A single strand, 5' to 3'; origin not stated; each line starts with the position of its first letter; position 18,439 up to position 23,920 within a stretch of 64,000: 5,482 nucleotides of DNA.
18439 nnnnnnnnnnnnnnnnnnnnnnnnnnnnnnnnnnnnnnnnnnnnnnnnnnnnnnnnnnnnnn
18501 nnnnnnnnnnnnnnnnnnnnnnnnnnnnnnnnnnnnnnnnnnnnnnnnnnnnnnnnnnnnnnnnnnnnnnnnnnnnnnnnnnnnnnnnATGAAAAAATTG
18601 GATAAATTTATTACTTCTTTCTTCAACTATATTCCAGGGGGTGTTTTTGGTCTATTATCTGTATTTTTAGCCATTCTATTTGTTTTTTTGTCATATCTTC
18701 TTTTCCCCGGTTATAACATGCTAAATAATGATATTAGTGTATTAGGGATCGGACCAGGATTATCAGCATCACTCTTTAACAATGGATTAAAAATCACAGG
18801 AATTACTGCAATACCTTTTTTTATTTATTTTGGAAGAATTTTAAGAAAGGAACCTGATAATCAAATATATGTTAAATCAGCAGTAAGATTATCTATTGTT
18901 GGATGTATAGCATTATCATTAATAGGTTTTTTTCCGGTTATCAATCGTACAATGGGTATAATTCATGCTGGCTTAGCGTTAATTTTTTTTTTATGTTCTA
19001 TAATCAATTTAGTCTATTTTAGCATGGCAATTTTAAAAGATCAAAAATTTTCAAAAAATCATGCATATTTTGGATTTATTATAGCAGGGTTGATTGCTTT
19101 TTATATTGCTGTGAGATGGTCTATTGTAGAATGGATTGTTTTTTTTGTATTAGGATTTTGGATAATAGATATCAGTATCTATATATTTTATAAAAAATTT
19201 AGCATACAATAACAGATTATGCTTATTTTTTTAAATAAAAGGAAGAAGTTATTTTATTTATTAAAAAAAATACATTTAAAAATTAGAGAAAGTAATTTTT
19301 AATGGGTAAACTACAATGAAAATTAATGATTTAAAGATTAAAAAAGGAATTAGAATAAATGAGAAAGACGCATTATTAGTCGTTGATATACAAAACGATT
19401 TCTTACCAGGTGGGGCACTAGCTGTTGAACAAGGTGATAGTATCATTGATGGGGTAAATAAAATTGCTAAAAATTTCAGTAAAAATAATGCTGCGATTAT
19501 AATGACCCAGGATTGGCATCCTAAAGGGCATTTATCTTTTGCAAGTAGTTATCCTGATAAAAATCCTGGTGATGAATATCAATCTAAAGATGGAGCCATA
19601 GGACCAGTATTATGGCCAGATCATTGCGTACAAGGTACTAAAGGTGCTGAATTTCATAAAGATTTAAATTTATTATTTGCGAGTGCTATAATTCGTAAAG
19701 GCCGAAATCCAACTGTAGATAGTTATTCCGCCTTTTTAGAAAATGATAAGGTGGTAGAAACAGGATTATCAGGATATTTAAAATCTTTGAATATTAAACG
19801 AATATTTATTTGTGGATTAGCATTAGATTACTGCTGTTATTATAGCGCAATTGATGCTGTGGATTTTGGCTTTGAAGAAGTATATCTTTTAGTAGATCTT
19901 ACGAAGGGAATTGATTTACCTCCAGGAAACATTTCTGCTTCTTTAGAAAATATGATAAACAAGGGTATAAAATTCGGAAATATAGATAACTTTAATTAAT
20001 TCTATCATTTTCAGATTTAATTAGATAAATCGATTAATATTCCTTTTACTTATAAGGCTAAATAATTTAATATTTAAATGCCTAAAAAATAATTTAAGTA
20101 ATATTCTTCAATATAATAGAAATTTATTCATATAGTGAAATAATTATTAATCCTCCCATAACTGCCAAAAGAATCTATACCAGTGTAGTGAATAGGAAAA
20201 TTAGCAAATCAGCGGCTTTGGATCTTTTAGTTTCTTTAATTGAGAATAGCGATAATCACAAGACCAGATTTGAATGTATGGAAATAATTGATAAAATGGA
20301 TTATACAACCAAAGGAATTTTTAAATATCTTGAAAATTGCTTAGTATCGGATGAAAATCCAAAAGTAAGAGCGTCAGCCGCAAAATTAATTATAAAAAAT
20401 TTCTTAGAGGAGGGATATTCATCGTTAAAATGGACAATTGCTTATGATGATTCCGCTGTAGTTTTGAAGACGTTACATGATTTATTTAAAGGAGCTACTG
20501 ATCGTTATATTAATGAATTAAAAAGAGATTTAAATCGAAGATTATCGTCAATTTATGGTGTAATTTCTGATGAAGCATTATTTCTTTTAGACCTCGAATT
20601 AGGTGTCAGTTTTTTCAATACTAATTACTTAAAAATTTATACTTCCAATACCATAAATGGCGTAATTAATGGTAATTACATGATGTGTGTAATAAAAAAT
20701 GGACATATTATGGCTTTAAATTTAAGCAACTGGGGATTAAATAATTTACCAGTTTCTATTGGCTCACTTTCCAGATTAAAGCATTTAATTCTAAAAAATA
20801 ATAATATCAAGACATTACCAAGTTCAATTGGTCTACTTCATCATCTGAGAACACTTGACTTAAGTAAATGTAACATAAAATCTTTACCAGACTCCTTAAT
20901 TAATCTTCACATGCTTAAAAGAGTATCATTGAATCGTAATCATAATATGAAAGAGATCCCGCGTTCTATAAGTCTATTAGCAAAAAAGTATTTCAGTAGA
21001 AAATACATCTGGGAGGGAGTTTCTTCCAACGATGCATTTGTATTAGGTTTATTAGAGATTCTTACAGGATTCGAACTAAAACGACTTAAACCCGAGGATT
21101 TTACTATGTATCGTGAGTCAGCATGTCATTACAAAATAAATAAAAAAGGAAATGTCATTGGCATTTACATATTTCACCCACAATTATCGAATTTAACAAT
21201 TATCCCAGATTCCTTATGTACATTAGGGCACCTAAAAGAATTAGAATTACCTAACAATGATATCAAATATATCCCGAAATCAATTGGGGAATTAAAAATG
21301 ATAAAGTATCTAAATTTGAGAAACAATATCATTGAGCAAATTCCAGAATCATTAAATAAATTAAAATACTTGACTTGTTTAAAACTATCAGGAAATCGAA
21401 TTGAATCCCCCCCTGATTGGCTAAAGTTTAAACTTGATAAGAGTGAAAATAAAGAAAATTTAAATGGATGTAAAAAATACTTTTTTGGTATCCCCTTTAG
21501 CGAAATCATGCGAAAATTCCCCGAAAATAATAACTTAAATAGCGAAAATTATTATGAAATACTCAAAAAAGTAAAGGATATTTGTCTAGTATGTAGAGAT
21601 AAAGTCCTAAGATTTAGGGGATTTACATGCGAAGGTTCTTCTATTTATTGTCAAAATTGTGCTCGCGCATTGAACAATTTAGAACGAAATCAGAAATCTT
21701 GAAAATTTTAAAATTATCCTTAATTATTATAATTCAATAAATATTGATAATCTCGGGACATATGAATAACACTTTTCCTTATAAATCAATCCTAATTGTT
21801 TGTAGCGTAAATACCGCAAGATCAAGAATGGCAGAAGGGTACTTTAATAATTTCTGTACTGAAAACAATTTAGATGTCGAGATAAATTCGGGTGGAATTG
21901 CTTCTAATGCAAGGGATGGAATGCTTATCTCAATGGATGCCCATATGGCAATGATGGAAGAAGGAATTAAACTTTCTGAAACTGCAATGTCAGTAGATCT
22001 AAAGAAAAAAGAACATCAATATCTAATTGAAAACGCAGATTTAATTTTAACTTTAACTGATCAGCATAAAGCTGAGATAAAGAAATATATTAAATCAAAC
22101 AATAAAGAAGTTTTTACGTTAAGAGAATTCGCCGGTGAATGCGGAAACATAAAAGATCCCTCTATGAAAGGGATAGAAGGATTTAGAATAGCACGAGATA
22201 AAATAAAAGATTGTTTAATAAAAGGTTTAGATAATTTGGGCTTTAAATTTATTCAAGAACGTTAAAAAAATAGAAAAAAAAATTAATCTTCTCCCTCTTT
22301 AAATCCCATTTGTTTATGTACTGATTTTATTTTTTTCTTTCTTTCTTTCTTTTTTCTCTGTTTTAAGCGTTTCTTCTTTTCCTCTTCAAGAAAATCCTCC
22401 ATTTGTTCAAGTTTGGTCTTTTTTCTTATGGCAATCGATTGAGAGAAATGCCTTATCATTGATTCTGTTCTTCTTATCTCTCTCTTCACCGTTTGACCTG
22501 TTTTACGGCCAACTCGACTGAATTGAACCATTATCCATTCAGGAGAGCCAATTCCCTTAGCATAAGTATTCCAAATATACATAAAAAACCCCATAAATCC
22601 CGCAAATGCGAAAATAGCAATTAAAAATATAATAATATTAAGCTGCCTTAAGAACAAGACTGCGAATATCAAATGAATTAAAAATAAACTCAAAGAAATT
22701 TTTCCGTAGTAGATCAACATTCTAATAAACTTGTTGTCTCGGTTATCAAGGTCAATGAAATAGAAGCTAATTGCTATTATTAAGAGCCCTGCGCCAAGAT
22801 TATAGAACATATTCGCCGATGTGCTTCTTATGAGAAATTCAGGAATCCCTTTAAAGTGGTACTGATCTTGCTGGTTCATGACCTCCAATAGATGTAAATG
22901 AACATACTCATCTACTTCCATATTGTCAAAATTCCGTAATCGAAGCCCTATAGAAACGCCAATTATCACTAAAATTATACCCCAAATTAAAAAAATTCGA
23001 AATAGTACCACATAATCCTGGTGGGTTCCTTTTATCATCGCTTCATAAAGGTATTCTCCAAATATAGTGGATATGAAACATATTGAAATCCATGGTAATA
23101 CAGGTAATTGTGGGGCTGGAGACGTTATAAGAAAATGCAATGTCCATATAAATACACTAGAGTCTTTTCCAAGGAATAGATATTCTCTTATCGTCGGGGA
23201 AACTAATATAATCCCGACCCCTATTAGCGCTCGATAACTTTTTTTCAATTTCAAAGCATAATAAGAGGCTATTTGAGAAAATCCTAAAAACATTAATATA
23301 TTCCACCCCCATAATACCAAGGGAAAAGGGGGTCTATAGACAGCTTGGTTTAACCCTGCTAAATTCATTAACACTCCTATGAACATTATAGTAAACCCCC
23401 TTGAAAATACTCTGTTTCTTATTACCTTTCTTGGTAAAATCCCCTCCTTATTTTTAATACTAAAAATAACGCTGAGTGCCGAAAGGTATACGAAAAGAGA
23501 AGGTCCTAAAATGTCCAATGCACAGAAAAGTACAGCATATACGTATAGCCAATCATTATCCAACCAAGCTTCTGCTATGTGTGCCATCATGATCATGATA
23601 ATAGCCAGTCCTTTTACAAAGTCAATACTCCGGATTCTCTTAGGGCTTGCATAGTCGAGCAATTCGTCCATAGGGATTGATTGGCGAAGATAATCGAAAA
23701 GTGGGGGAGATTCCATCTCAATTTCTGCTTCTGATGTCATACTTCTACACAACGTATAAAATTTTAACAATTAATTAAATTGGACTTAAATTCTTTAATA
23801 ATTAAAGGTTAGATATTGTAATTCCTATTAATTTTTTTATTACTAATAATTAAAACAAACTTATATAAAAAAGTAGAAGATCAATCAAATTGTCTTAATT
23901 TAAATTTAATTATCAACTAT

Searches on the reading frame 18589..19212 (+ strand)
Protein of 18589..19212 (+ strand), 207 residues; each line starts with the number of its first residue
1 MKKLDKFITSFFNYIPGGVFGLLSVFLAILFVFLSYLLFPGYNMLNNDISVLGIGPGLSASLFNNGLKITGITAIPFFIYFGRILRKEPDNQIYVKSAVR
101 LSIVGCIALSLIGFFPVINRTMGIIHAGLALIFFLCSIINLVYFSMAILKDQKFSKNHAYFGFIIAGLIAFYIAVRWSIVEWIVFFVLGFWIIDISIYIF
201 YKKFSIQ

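Call 18: search_protein_families(library=pfam, proteins=[window:18589-19212:+])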
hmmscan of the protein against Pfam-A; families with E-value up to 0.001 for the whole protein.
window:18589-19212:+ (207 aa): 1 family
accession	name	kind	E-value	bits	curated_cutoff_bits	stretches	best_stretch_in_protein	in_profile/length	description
PF06197.19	DUF998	-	2.5e-09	37.5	30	1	23-193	2-179/184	Protein of unknown function (DUF998)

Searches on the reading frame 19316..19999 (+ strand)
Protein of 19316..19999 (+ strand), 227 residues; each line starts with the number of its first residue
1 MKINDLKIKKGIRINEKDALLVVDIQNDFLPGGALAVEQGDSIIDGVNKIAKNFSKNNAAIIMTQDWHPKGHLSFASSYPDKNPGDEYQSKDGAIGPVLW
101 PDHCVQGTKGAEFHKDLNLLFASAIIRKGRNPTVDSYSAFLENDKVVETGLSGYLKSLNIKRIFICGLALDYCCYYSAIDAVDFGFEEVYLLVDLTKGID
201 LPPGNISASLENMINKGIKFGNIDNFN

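Call 18: search_protein_families(library=pfam, proteins=[window:19316-19999:+])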
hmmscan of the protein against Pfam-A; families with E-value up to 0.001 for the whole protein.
window:19316-19999:+ (227 aa): 1 family
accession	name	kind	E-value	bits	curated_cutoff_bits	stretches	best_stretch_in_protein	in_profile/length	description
PF00857.26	Isochorismatase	-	9.5e-25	88.1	27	1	19-214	2-164/175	Isochorismatase domain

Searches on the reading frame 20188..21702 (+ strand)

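Call 10: search_protein_families(library=pfam, proteins=[window:20188-21702:+])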
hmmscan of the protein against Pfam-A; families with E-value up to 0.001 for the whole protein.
window:20188-21702:+ (504 aa): 6 families
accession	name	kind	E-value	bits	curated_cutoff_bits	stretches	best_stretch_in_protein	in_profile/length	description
PF23598.1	LRR_14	-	7.1e-25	87.9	40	3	190-260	42-109/353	Leucine-rich repeat region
PF13855.12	LRR_8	-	1.2e-13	51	27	2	348-405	2-61/61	Leucine rich repeat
PF12799.13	LRR_4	-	2.4e-09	37.6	27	2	196-234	2-40/44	Leucine Rich repeats (2 copies)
PF00560.39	LRR_1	-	2.7e-09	35.8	20.6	0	219-240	1-23/23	Leucine Rich Repeat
PF23211.1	LRR_LRWD1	-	3.8e-06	27.2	28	0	172-248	16-93/190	Leucine-rich repeat and WD repeat-containing protein 1, LRR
PF25019.1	LRR_R13L1-DRL21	-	0.0001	22.6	27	0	195-249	69-125/127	R13L1/DRL21 LRRs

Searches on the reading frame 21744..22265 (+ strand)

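Call 18: search_protein_families(library=pfam, proteins=[window:21744-22265:+])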
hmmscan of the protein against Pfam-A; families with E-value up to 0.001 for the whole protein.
window:21744-22265:+ (173 aa): 1 family
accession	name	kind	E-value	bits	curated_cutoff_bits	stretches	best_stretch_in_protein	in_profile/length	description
PF01451.26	LMWPc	-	3.5e-19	69.9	23.2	1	16-159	1-141/144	Low molecular weight phosphotyrosine protein phosphatase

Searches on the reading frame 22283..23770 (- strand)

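Call 10: search_protein_families(library=pfam, proteins=[window:22283-23770:-])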
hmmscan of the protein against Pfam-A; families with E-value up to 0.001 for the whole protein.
window:22283-23770:- (495 aa): 2 families
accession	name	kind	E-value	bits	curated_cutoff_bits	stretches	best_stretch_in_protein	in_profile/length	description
PF07786.18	HGSNAT_cat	-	2.9e-08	34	22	1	45-245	1-188/222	Heparan-alpha-glucosaminide N-acetyltransferase, catalytic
PF01757.29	Acyl_transf_3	-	4.7e-05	23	31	1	47-395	2-320/326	Acyltransferase domain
